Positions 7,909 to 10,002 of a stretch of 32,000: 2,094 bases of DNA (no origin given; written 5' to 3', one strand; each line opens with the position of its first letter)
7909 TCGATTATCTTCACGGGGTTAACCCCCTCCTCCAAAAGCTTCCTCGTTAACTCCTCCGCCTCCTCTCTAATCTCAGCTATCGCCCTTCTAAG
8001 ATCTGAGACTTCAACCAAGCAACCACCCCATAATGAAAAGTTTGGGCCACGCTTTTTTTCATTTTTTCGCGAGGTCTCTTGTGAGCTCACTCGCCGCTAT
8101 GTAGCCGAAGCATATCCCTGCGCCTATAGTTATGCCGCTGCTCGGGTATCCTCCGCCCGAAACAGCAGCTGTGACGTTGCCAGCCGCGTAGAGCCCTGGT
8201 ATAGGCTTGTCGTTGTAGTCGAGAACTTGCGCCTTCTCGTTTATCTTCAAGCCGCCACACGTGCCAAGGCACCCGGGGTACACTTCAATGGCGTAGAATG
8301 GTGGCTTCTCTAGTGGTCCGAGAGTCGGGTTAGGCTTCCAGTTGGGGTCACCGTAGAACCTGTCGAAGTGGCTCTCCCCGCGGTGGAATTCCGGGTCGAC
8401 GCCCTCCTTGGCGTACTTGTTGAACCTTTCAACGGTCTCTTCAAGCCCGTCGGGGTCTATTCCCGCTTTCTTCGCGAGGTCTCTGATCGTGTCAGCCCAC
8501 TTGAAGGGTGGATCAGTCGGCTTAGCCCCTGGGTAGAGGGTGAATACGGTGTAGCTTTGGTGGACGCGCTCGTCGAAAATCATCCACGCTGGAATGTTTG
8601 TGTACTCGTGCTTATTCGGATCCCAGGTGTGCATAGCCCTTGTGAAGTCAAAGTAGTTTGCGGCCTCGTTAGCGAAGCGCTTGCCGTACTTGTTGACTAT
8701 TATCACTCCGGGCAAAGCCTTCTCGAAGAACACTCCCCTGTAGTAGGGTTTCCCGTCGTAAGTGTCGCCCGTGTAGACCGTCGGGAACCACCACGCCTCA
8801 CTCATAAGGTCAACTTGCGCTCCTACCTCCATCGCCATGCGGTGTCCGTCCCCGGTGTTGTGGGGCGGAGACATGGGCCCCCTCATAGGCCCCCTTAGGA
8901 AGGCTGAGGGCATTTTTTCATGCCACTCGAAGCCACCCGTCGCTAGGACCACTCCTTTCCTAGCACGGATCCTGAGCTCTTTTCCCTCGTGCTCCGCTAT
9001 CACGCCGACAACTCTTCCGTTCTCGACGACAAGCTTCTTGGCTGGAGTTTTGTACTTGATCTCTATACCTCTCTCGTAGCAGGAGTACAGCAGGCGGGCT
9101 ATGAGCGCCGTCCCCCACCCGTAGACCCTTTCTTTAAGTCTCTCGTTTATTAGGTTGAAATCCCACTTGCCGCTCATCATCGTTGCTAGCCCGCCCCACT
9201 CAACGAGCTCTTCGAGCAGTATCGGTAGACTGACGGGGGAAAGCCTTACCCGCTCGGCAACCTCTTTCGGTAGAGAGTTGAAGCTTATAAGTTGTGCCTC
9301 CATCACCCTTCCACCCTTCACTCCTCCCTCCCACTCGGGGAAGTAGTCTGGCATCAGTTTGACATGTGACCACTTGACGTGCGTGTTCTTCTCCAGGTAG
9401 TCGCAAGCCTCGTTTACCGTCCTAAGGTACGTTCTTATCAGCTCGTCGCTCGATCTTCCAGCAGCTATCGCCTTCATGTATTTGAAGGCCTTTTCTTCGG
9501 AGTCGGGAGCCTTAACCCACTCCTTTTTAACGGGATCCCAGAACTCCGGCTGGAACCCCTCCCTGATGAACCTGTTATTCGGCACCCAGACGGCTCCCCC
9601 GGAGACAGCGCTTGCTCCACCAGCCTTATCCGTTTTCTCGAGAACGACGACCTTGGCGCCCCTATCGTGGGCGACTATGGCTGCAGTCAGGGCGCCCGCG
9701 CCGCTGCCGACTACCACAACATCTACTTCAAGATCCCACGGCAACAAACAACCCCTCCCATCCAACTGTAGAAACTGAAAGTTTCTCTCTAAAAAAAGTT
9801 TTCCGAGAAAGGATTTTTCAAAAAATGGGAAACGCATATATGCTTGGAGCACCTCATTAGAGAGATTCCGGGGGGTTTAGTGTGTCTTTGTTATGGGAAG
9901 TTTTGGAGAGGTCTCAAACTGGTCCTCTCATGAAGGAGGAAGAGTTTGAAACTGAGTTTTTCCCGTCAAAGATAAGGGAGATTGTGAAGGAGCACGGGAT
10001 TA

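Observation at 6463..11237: Candidate new pathway: KstD-like desaturase + Pyl-free MtmB + corrinoid protein + MtrH, a possible O2-independent C-demethylating 'aromatase' feeding C1 metabolism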

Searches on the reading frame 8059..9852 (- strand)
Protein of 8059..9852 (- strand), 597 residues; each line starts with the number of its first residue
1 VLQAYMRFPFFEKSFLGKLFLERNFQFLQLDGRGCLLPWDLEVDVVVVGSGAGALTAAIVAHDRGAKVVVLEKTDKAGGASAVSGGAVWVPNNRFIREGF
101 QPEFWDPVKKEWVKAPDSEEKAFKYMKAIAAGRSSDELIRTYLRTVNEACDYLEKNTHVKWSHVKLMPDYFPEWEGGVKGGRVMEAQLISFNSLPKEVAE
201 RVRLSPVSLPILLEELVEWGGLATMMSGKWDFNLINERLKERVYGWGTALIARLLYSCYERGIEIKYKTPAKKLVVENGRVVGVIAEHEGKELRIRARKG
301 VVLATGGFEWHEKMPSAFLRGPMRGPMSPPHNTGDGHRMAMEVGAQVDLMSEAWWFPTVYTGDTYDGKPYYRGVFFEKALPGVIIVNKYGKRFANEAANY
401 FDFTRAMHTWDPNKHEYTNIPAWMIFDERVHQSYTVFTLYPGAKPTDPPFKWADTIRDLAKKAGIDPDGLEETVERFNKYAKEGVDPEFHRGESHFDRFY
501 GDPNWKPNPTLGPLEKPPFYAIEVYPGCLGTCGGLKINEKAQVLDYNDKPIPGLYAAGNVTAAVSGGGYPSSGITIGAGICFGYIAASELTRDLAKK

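Call 3: search_protein_families(library=pfam, proteins=[window:8059-9852:-])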
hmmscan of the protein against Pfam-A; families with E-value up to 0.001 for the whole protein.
window:8059-9852:- (597 aa): 7 families
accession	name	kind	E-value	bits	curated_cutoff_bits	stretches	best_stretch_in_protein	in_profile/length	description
PF00890.30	FAD_binding_2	-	2.9e-81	274.2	20.4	1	44-576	1-414/414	FAD binding domain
PF01266.30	DAO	-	6.9e-14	52.6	27.9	2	44-92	1-50/353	FAD dependent oxidoreductase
PF12831.13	FAD_oxidored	-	6e-12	46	27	1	44-112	1-71/416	FAD dependent oxidoreductase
PF03486.20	HI0933_like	-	6.5e-11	42.6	50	1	44-86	2-44/244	HI0933-like protein Rossmann domain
PF07992.20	Pyr_redox_2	-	8.1e-06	25.9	26.1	0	44-75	2-34/291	Pyridine nucleotide-disulphide oxidoreductase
PF13450.12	NAD_binding_8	-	4.3e-05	24.1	21.9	1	47-81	1-35/68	NAD(P)-binding Rossmann-like domain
PF01946.23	Thi4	-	0.00027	20.7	26.2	1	42-86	17-61/235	Thi4 family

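Call 4: search_protein_families(library=ncbifam, proteins=[window:8059-9852:-])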
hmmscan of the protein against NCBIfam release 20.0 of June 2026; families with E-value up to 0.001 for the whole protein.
window:8059-9852:- (597 aa): 59 families (the best 25 are shown)
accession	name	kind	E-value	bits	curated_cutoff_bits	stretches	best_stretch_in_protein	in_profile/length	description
NF009478.0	PRK12844.1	equivalog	2.2e-143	478.6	789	1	39-590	5-548/559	3-ketosteroid-delta-1-dehydrogenase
NF053676.1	4oxCHCAChcC1Cy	equivalog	4.5e-137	457.6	1000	1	43-590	2-526/528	4-oxocyclohexanecarboxylate 2-dehydrogenase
NF005882.1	PRK07843.1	equivalog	1.6e-132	442.8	788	1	42-589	1-546/547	3-oxosteroid 1-dehydrogenase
NF009477.0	PRK12843.1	equivalog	1.9e-126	422.8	758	1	38-593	12-571/578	FAD-dependent oxidoreductase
NF004789.0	PRK06134.1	subfamily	3.7e-125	418.7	747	2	247-593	216-570/581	FAD-dependent oxidoreductase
NF009473.0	PRK12835.1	subfamily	2.3e-124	416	837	1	39-592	8-568/585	FAD-binding protein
NF009479.0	PRK12845.1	equivalog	4.9e-106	355.3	793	1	39-590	15-563/566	3-ketosteroid-delta-1-dehydrogenase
NF009476.0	PRK12839.1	equivalog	7.8e-105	351.2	940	2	245-593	211-567/572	FAD-dependent oxidoreductase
NF053677.1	Desat2ChcC2Cyan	equivalog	8.8e-94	314.8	900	2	230-591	187-552/558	4-oxocyclohex-2-ene-1-carboxylate 5-dehydrogenase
NF009474.0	PRK12837.1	equivalog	7.5e-92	308.8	675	1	39-592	4-510/513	FAD-binding protein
TIGR01813.1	flavo_cyto_c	subfamily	2.6e-59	201.1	285.45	2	245-587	127-443/444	flavocytochrome c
NF006130.0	PRK08274.1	equivalog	1.5e-56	192.1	369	2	237-589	121-457/467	FAD-dependent tricarballylate dehydrogenase TcuA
NF005510.0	PRK07121.1-3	subfamily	2.9e-54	184.6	481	2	244-587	174-483/492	FAD-binding protein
NF005512.0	PRK07121.1-5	subfamily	3.1e-45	154.7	812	2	246-590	180-486/489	FAD-binding protein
NF005509.0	PRK07121.1-2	subfamily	4.4e-42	144.3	630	2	263-589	218-520/527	FAD-binding protein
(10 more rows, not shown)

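Call 19: search_solved_structures(query=window:8059-9852:-, show_alignments=2)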
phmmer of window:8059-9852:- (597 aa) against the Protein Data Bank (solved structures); distinct sequences matched with E-value up to 0.001: 43.
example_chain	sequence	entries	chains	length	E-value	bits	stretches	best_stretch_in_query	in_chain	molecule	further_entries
7p18_A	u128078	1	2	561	3.2e-108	365.8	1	43-590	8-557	3-oxosteroid 1-dehydrogenase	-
4c3x_A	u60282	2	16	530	1.3e-74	254.8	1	36-591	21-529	3-KETOSTEROID DEHYDROGENASE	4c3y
8joj_A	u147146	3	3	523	2.8e-74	253.7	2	247-591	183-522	3-ketosteroid dehydrogenase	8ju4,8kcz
8jbz_AAA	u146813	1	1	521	4e-74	253.2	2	247-591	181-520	3-ketosteroid dehydrogenase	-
8am8_BBB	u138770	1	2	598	3.6e-56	193.9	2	255-588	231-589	Fumarate reductase/succinate dehydrogenase flavoprotein domain protein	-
8am3_AAA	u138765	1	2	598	4.2e-55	190.3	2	254-588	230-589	Fumarate reductase/succinate dehydrogenase flavoprotein domain protein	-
8am6_AAA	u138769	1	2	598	1.4e-54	188.6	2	254-588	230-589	Fumarate reductase/succinate dehydrogenase flavoprotein domain protein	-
4at0_A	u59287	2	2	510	2e-32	115.4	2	245-586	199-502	3-KETOSTEROID-DELTA4-5ALPHA-DEHYDROGENASE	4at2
1jrz_A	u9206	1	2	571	1.8e-31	112.3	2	247-591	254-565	FLAVOCYTOCHROME C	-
1lj1_A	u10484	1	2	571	8e-31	110.2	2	247-591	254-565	flavocytochrome c3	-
1m64_A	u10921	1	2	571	8.6e-31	110.1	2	247-591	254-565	flavocytochrome c3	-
1kss_A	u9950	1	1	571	1.2e-30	109.5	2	247-591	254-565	flavocytochrome c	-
1jrx_A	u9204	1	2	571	1.7e-30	109.1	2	247-591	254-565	FLAVOCYTOCHROME C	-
2b7s_A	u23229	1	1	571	1.8e-30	109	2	247-591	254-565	Fumarate reductase flavoprotein subunit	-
1p2h_A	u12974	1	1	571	1.8e-30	109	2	247-591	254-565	flavocytochrome c3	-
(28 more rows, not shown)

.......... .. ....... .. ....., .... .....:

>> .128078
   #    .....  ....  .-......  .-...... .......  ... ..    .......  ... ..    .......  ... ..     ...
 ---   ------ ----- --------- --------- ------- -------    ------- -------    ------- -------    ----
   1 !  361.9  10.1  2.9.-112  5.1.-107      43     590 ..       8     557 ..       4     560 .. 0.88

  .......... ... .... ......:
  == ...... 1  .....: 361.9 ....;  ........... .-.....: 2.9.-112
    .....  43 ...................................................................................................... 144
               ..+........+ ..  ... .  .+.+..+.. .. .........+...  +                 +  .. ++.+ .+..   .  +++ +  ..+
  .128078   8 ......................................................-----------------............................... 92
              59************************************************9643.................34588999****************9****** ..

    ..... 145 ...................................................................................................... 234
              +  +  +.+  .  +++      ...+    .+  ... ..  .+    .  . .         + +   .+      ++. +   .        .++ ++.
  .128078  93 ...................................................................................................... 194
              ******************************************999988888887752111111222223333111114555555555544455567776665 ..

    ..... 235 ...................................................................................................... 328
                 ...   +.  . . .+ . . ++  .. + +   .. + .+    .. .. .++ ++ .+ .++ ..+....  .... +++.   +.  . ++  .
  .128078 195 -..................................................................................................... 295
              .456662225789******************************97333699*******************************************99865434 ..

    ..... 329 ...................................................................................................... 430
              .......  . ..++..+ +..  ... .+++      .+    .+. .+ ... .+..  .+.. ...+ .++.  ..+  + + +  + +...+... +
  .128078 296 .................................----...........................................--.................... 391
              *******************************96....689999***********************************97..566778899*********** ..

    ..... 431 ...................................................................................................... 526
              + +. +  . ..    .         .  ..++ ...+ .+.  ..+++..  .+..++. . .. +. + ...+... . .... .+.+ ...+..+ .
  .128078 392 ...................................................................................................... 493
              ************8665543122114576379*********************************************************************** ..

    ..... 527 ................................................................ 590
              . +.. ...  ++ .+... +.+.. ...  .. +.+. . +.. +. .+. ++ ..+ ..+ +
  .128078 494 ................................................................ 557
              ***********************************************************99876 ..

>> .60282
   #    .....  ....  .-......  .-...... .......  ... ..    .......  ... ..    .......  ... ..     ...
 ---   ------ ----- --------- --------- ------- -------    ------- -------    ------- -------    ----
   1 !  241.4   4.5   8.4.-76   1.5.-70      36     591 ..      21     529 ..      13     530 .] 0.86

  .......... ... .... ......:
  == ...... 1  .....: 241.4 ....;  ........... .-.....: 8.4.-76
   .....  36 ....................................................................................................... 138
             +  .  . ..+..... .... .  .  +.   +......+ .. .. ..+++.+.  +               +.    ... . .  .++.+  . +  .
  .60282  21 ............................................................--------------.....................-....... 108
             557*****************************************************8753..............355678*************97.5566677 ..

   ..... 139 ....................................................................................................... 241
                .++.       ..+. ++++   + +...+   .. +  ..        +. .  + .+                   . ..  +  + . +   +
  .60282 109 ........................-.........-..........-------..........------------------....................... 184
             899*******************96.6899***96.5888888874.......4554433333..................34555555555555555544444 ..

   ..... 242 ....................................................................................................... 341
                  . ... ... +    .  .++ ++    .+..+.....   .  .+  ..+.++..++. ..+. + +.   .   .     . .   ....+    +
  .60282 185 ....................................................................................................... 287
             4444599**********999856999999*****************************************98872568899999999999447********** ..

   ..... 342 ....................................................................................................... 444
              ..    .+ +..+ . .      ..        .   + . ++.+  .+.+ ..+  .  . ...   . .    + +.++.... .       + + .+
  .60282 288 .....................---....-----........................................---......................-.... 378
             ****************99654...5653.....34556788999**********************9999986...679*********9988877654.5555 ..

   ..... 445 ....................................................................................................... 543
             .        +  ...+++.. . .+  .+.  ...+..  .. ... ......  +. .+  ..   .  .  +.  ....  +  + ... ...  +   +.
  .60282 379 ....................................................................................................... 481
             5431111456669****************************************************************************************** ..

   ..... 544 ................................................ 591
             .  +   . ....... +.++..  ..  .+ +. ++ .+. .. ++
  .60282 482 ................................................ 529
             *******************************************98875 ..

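Call 44: find_homologous_proteins(query=window:8059-9852:-)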
Query window:8059-9852:- (597 aa): 2556 proteins with E <= 0.001 among 8000 candidates; the best 120 are listed. Only proteins of 328 to 1045 residues were searched: fused or split forms outside these lengths cannot appear, so this answer is no evidence that the protein stands alone or is whole; find_related_loci, which searches DNA, has no such limit.
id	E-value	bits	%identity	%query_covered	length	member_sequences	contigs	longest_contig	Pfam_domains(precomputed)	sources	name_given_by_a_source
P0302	0.0e+0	1294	97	94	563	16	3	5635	PF01266.31,PF00890.31,PF07992.21,PF03486.21,PF12831.14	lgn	-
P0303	0.0e+0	1122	82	93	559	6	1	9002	PF01946.24,PF01266.31,PF13450.13,PF00890.31,PF07992.21,PF03486.21,PF12831.14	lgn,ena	-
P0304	0.0e+0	1118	82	93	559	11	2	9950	PF01266.31,PF00890.31,PF03486.21,PF12831.14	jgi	jgi:succinate dehydrogenase/fumarate reductase flavoprotein subunit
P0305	2.0e-247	841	61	93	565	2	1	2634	PF01946.24,PF01266.31,PF00890.31,PF03486.21,PF12831.14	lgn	-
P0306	3.3e-219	747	57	94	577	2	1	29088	PF01946.24,PF01266.31,PF13450.13,PF00890.31,PF07992.21,PF03486.21,PF01134.29,PF12831.14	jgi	jgi:succinate dehydrogenase/fumarate reductase flavoprotein subunit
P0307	3.9e-213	727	56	93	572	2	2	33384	PF01946.24,PF01266.31,PF13450.13,PF00890.31,PF07992.21,PF03486.21,PF12831.14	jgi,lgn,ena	-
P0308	2.7e-203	695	55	94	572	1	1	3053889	PF01946.24,PF01266.31,PF13450.13,PF00890.31,PF03486.21,PF12831.14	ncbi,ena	-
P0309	1.1e-199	683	54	93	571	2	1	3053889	PF01946.24,PF01266.31,PF13450.13,PF00890.31,PF03486.21,PF12831.14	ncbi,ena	-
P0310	9.2e-194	663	52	93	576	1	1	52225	PF01946.24,PF01266.31,PF13450.13,PF00890.31,PF03486.21,PF12831.14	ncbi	-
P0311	4.9e-192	658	52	93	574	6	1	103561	PF01266.31,PF00890.31,PF03486.21,PF12831.14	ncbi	-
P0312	2.7e-154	533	47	92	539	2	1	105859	PF01946.24,PF01266.31,PF13450.13,PF00890.31,PF07992.21,PF03486.21,PF12831.14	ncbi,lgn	ncbi:MAG TPA: FAD-dependent oxidoreductase [Symbiobacteriaceae bacterium]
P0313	3.7e-154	533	48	93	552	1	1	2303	PF01946.24,PF01266.31,PF13450.13,PF00890.31,PF03486.21,PF12831.14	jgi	-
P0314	4.0e-154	532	47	91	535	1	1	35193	PF01266.31,PF13450.13,PF00890.31,PF03486.21,PF12831.14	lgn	-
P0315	1.1e-152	528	48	93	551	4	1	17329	PF01946.24,PF01266.31,PF13450.13,PF00890.31,PF03486.21,PF12831.14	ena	-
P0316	2.3e-152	527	47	93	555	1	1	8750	PF01946.24,PF01266.31,PF13450.13,PF00890.31,PF03486.21,PF12831.14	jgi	jgi:succinate dehydrogenase/fumarate reductase flavoprotein subunit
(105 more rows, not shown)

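Call 45: find_encoding_contigs(protein=P0307, flank=7000, max_places=1)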
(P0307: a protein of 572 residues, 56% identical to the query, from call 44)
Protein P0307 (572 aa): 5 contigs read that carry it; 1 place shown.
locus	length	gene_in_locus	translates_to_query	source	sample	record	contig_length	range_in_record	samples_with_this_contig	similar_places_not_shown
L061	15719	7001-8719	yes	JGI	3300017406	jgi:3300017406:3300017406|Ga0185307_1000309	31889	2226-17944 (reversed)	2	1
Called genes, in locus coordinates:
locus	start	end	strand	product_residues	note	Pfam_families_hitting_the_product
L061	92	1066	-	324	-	PF00348:polyprenyl_synt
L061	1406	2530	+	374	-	PF13183:Fer4_8, PF13534:Fer4_17, PF02754:CCG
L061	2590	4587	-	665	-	PF00724:Oxidored_FMN, PF00070:Pyr_redox (faint), PF01134:GIDA (faint), PF01266:DAO (faint), PF03486:HI0933_like (weak), PF07992:Pyr_redox_2, PF12831:FAD_oxidored, PF13450:NAD_binding_8 (weak)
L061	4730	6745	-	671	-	PF00724:Oxidored_FMN, PF01266:DAO (faint), PF03486:HI0933_like (faint), PF07992:Pyr_redox_2, PF12831:FAD_oxidored (weak), PF13450:NAD_binding_8 (weak), PF22620:OYE-like_second_a-b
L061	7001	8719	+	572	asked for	PF00890:FAD_binding_2, PF01266:DAO, PF01946:Thi4, PF03486:HI0933_like, PF07992:Pyr_redox_2 (faint), PF12831:FAD_oxidored, PF13450:NAD_binding_8 (weak)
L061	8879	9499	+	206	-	PF02607:B12-binding_2, PF02310:B12-binding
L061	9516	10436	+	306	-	PF02007:MtrH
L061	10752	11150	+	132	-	PF02036:SCP2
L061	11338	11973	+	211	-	-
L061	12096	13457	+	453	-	PF05369:MtmB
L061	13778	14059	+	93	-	-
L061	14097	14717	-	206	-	-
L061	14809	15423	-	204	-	PF01976:DUF116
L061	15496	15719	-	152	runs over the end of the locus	PF09858:DUF2085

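Call 46: find_encoding_contigs(protein=P0310, flank=7000, max_places=1)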
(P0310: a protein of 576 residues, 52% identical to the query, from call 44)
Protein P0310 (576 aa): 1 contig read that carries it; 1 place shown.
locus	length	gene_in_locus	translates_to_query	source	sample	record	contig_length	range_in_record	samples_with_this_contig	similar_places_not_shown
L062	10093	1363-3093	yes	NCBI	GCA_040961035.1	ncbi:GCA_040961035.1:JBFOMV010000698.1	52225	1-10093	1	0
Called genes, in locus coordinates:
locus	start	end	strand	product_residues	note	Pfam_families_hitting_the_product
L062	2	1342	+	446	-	?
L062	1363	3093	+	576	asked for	PF00890:FAD_binding_2, PF01266:DAO, PF01946:Thi4 (weak), PF03486:HI0933_like (weak), PF12831:FAD_oxidored, PF13450:NAD_binding_8 (weak)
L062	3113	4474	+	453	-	PF05369:MtmB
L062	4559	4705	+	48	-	-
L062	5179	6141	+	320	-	-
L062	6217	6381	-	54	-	-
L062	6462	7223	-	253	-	PF24872:DUF2110_N (weak), PF09883:DUF2110, PF24873:DUF2110_C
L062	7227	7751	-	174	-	PF01966:HD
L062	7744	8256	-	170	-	PF02002:TFIIE_alpha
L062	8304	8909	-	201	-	PF01994:Trm56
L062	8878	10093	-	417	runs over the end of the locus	PF13167:GTP-bdg_N, PF03193:RsgA_GTPase (faint), PF16360:GTP-bdg_M, PF00009:GTP_EFTU (faint), PF01926:MMR_HSR1, PF02421:FeoB_N, PF16897:MMR_HSR1_Xtn (weak)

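Call 47: find_encoding_contigs(protein=P0306, flank=7000, max_places=1)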
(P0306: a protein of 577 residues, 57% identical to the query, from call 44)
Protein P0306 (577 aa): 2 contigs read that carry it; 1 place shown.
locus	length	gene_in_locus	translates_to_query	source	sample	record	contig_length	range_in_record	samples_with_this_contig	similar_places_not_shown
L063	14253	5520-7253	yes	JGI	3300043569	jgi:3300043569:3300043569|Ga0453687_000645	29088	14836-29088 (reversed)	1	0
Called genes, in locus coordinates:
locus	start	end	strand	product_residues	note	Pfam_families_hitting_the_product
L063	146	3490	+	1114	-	PF12831:FAD_oxidored (weak), PF13450:NAD_binding_8 (weak), PF14691:Fer4_20, PF07992:Pyr_redox_2, PF13450:NAD_binding_8, PF12838:Fer4_7, PF13237:Fer4_10, PF02662:FlpD, +17 more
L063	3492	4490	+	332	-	PF01012:ETF, PF00766:ETF_alpha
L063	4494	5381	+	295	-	PF01012:ETF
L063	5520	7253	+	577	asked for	PF00890:FAD_binding_2, PF01134:GIDA (faint), PF01266:DAO, PF01946:Thi4 (weak), PF03486:HI0933_like, PF07992:Pyr_redox_2 (faint), PF12831:FAD_oxidored, PF13450:NAD_binding_8 (weak)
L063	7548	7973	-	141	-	PF02036:SCP2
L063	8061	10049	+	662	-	PF00724:Oxidored_FMN, PF00070:Pyr_redox (faint), PF01134:GIDA (faint), PF01266:DAO (faint), PF03486:HI0933_like (weak), PF07992:Pyr_redox_2, PF12831:FAD_oxidored (weak), PF13450:NAD_binding_8 (weak)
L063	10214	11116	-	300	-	PF02754:CCG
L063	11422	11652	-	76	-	-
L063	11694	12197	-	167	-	-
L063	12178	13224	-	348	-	PF02374:ArsA_ATPase, PF13614:AAA_31, PF01656:CbiA (weak)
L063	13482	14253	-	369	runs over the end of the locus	PF13183:Fer4_8, PF13237:Fer4_10 (weak), PF12838:Fer4_7 (faint), PF13187:Fer4_9, PF13534:Fer4_17, PF02754:CCG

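Call 48: find_encoding_contigs(protein=P0311, flank=7000, max_places=1)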
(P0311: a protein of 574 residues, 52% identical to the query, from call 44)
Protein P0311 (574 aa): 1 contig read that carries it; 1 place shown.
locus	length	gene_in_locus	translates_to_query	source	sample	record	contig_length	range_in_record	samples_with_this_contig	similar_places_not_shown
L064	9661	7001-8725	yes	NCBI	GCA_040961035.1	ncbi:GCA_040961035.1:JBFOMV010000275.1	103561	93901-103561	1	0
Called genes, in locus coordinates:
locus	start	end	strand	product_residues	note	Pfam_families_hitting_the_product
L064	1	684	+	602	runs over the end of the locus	PF00384:Molybdopterin, PF01568:Molydop_binding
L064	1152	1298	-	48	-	-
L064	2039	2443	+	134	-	PF02036:SCP2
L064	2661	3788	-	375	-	PF13183:Fer4_8, PF13237:Fer4_10, PF12838:Fer4_7 (weak), PF13187:Fer4_9, PF13534:Fer4_17 (weak), PF02754:CCG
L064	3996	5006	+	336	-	PF01012:ETF, PF00766:ETF_alpha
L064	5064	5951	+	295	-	PF01012:ETF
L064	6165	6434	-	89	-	PF13248:Zn_ribbon_3 (weak)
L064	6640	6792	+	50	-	-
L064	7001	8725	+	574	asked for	PF00890:FAD_binding_2, PF01266:DAO, PF03486:HI0933_like (faint), PF12831:FAD_oxidored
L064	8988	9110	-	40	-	-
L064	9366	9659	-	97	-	?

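Call 69: search_protein_families(library=ncbifam, proteins=[L061:9516-10436:+], max_evalue=1e-20)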
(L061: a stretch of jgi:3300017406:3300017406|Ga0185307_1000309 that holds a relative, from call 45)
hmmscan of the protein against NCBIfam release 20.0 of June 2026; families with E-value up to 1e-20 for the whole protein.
L061:9516-10436:+ (306 aa): 3 families
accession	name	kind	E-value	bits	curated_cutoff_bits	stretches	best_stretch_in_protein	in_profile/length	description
NF047990.1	Co_MTase_MtgA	equivalog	2.4e-97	326.2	550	1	4-306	3-306/306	[methyl-Co(III) glycine betaine-specific corrinoid protein]--tetrahydrofolate methyltransferase MtgA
NF002142.0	PRK00979.1-1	subfamily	6.8e-90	301.2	287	1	5-306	2-299/306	tetrahydromethanopterin S-methyltransferase subunit H family protein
TIGR01114.1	mtrH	equivalog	1.2e-80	270.9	271.4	1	4-304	3-312/314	tetrahydromethanopterin S-methyltransferase subunit H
